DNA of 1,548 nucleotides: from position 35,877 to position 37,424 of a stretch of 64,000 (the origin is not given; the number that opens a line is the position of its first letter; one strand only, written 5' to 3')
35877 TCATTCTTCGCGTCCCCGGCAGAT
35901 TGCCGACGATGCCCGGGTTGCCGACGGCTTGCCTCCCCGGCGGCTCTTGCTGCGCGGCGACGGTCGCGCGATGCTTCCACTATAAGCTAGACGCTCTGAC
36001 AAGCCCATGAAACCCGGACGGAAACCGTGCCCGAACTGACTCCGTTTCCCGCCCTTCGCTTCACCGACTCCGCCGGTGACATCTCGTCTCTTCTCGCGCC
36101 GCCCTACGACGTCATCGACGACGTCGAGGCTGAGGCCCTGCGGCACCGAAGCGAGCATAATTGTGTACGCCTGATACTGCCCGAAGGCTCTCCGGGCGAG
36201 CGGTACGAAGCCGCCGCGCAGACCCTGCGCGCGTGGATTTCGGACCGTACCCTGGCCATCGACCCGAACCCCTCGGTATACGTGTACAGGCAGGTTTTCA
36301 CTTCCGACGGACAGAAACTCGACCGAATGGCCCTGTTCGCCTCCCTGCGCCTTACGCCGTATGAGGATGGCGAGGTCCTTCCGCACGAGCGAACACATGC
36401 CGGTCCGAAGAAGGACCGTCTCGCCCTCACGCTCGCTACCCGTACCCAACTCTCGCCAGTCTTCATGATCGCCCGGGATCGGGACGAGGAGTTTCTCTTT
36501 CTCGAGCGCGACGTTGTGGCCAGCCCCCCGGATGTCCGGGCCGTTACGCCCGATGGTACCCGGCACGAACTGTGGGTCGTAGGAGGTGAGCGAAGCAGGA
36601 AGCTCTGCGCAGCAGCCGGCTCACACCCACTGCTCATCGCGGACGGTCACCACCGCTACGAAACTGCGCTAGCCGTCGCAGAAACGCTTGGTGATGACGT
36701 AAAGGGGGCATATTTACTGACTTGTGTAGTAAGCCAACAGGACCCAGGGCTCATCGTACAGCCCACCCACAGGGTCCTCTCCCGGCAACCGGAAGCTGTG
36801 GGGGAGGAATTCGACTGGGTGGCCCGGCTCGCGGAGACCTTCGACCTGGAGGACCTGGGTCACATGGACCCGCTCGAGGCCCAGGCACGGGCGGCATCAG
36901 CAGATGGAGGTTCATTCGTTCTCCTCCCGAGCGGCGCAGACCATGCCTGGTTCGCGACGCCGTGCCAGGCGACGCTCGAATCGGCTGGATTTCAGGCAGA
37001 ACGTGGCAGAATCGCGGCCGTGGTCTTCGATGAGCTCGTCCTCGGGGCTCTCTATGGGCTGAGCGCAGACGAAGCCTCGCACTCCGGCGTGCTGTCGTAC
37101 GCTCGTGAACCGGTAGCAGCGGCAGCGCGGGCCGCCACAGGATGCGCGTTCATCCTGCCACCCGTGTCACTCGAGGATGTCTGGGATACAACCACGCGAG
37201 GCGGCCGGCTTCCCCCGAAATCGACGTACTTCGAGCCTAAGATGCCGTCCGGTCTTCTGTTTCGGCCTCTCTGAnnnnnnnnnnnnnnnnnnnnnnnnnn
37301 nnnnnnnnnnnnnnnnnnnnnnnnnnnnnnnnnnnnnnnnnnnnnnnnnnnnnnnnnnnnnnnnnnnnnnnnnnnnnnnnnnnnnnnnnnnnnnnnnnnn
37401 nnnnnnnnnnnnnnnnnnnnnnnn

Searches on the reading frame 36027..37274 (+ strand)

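Call 64: search_protein_families(library=pfam, proteins=[window:36027-37274:+], max_evalue=0.0001)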
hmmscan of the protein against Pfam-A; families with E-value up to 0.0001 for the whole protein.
window:36027-37274:+ (415 aa): 1 family
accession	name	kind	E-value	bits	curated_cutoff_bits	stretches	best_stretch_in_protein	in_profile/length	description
PF06245.16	DUF1015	-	5.3e-64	216.6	25.8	1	4-297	1-293/325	Protein of unknown function (DUF1015)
